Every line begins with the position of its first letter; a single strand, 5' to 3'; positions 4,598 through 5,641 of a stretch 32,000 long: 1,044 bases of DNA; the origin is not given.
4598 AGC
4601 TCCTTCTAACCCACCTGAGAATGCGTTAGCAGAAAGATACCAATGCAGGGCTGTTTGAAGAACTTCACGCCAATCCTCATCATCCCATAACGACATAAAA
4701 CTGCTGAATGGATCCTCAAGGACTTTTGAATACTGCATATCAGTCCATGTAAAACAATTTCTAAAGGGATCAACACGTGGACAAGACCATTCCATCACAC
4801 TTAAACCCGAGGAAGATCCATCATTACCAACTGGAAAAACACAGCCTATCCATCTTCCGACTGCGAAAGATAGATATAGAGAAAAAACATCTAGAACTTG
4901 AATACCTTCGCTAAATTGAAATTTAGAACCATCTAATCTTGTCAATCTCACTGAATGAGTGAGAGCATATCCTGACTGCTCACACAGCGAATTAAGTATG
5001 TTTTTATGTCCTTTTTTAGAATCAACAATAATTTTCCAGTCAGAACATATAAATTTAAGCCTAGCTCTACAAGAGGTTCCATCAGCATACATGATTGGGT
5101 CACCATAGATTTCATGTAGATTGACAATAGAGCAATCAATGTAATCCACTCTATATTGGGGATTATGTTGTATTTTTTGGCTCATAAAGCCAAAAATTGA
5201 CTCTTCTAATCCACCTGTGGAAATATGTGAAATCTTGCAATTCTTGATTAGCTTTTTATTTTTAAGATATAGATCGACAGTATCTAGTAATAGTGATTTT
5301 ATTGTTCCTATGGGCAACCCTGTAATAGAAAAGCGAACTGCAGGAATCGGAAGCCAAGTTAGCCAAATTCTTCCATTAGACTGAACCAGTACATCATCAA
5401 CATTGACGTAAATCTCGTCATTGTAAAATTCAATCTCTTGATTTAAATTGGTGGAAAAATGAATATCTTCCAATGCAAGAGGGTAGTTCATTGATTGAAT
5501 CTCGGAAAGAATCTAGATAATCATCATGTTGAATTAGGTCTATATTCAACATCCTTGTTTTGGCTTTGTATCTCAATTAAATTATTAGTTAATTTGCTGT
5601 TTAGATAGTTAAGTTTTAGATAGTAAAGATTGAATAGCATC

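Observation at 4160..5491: Candidate stand-alone HEPN ribonuclease defence gene (RNxxxH motif, ApeA-like architecture)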

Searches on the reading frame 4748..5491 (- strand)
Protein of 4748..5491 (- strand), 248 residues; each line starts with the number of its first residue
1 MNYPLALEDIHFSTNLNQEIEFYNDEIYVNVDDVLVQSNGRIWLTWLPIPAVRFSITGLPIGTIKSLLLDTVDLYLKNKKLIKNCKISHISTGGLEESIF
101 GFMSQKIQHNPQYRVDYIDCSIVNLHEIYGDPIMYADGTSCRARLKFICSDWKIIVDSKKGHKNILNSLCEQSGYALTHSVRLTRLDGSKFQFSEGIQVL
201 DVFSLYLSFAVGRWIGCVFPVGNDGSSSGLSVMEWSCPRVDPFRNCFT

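Call 65: search_protein_representatives(alignment_id=A4)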
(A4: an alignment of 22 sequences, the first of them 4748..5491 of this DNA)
Query: 22 sequences, 256 profile positions. Proteins with E-value up to 0.001 (for the whole library): 3073; up to 1e-10: 2453; up to 1e-30: 1072. The best 150 are listed.
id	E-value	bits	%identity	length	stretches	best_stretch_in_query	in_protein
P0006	1.8e-85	302.4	-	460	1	6-256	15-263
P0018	3.8e-83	294.8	-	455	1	2-256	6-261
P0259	8.3e-82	290.4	-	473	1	7-256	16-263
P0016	5.6e-77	274.6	-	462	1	7-256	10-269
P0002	2.0e-74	266.2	-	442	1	9-254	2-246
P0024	7.7e-74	264.3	-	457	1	3-256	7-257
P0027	1.4e-73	263.5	-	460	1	3-256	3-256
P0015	3.2e-73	262.3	-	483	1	4-256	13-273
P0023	1.0e-71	257.3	-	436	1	7-256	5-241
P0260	4.3e-70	252.0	-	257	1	6-253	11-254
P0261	1.5e-69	250.2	-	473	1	5-253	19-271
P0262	4.0e-69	248.8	-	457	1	11-256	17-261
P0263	5.5e-69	248.4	-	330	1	7-254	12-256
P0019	8.1e-69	247.9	-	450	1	4-256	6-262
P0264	3.1e-68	246.0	-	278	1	4-256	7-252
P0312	6.8e-58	212.0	-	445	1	5-255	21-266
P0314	1.3e-57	211.1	-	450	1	9-256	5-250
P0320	8.7e-57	208.4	-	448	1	3-256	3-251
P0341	4.4e-55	202.8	-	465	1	4-256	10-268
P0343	7.1e-55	202.2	-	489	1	2-253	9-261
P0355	3.7e-54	199.8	-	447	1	3-253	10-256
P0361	5.2e-54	199.3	-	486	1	7-246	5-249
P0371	2.8e-53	196.9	-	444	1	3-250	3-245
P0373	3.3e-53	196.7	-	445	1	8-254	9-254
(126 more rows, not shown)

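Call 105: search_protein_families(library=pfam, proteins=[P0312, P0314, P0320, P0341, P0361, P0373, P0355, P0371, P0343], max_evalue=10)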
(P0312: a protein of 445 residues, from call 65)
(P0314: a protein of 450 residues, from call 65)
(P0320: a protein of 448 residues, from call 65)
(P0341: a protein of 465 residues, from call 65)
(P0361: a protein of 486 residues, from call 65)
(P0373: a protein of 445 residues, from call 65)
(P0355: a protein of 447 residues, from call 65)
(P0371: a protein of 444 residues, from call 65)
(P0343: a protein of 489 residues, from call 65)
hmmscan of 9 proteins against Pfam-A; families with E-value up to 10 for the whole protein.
P0312 (445 aa): 0 families

P0314 (450 aa): 0 families

P0320 (448 aa): 0 families

P0341 (465 aa): 1 family
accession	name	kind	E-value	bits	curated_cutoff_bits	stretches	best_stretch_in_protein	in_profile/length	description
PF13727.12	CoA_binding_3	-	0.19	12.2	25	1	177-254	84-160/175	CoA-binding domain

P0361 (486 aa): 2 families
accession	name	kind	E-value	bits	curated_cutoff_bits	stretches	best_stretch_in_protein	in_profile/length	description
PF18862.6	ApeA_NTD1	-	0.00046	20.2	25.5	1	108-274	80-269/271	ApeA N-terminal domain 1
PF18737.6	HEPN_MAE_28990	-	0.043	14.4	26.8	1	329-436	70-182/211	MAE_28990/MAE_18760-like HEPN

P0373 (445 aa): 0 families

P0355 (447 aa): 0 families

P0371 (444 aa): 1 family
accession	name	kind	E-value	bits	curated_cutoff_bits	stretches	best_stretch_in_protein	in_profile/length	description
PF18175.6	HU-CCDC81_bac_2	-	0.14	12.5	35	1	171-203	30-62/70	CCDC81-like prokaryotic HU domain 2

P0343 (489 aa): 0 families
